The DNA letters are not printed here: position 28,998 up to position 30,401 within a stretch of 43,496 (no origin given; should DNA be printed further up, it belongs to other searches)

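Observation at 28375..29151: Alpha/beta hydrolase locked between tal and pgi in a PPP operon that has no recognisable 6-phosphogluconolactonase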

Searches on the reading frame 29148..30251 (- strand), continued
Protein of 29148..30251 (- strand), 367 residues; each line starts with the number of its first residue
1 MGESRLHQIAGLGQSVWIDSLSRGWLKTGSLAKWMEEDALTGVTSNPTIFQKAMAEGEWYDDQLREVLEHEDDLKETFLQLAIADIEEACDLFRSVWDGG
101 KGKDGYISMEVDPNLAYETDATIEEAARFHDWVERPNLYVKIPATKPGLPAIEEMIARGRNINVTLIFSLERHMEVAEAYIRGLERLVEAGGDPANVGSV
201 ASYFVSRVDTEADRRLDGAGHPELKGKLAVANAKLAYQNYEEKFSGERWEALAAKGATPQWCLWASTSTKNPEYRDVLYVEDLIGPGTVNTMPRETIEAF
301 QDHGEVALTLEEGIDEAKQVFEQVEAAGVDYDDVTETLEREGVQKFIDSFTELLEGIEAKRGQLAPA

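Call 63: find_related_loci(query=A1, collection=metagenome_contigs, flank=9000)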
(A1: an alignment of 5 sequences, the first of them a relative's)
Query A1 (205 aa) in metagenome_contigs; peptide patterns used: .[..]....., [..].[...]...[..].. (x = any residue, [..] = any of these).
508 stretches matched a pattern; 124 encode a relative of the query (tblastn E <= 1e-3); the best 80 are kept; 80 distinct loci.
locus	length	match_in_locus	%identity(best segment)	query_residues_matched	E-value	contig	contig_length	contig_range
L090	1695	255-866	88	1-204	4e-127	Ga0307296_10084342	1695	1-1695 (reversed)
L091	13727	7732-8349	72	1-205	5e-95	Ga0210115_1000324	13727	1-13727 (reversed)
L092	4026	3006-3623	72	1-205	4e-95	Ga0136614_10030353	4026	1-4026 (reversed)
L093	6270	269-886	71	1-205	8e-92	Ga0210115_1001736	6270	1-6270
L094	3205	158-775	70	1-205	4e-92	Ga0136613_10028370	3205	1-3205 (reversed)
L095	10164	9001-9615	70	1-204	2e-90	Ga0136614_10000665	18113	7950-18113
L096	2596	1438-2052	73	1-205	9e-93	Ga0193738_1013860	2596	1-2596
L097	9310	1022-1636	70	1-204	7e-90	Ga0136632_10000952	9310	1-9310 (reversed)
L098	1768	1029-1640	72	2-205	4e-92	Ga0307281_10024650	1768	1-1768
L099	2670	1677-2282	70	2-205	2e-86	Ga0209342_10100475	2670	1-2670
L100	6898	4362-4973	67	3-205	6e-85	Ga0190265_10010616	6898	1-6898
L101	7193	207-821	70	1-204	2e-84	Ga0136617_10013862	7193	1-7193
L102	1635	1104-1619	74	1-172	9e-87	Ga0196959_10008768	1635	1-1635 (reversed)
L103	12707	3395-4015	65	1-205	6e-82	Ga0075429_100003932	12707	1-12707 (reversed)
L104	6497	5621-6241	65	1-205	1e-81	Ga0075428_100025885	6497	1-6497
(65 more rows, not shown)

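Call 79: list_cluster_members(proteins=[P0303, P0306, P0310, P0340, P0353, P0356, P0341, P0396, P0436, P0439])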
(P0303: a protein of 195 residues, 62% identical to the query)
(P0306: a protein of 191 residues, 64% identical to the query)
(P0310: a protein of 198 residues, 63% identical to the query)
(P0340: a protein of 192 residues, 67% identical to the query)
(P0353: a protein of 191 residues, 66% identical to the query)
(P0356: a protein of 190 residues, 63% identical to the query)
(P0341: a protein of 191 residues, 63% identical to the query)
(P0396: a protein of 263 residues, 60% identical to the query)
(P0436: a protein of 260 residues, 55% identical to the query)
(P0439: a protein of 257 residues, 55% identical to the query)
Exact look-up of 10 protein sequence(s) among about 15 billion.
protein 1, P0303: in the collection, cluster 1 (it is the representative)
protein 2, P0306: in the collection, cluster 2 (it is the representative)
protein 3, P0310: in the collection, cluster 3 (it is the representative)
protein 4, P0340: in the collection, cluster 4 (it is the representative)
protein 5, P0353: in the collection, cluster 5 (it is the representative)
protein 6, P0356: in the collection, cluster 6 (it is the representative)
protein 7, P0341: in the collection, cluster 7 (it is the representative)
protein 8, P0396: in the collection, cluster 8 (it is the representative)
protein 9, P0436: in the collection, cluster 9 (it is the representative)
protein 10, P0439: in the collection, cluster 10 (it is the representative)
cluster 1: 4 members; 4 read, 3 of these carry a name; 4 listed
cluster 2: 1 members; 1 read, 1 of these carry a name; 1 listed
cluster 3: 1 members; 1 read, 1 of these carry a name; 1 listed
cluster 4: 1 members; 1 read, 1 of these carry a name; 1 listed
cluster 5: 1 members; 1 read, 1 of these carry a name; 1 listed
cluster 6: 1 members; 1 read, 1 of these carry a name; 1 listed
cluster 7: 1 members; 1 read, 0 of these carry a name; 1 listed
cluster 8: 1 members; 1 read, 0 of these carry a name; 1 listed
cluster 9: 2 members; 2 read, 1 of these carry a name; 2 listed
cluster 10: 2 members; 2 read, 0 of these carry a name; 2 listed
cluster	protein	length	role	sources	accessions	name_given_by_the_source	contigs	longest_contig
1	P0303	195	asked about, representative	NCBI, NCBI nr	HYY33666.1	MAG TPA: 6-phosphogluconolactonase [Gaiellaceae bacterium] | 6-phosphogluconolactonase [Gaiellaceae bacterium]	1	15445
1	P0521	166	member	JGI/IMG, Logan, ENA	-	6-phosphogluconolactonase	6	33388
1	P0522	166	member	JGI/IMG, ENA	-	6-phosphogluconolactonase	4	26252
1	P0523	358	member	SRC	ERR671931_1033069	-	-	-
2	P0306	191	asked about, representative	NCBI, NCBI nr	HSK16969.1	MAG TPA: 6-phosphogluconolactonase [Gaiellaceae bacterium] | 6-phosphogluconolactonase [Gaiellaceae bacterium]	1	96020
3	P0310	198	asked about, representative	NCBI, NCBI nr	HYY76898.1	MAG TPA: 6-phosphogluconolactonase [Gaiellaceae bacterium] | 6-phosphogluconolactonase [Gaiellaceae bacterium]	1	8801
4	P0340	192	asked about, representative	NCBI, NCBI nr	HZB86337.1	MAG TPA: 6-phosphogluconolactonase [Gaiellaceae bacterium] | 6-phosphogluconolactonase [Gaiellaceae bacterium]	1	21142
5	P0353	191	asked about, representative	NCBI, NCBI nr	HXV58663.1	MAG TPA: 6-phosphogluconolactonase [Gaiellaceae bacterium] | 6-phosphogluconolactonase [Gaiellaceae bacterium]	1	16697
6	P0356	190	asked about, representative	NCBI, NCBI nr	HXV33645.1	MAG TPA: 6-phosphogluconolactonase [Gaiellaceae bacterium] | 6-phosphogluconolactonase [Gaiellaceae bacterium]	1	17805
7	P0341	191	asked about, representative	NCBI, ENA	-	-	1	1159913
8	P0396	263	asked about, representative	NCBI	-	-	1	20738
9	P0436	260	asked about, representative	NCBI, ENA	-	-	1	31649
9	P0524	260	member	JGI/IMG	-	pimeloyl-ACP methyl ester carboxylesterase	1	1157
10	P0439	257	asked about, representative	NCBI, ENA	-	-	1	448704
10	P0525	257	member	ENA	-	-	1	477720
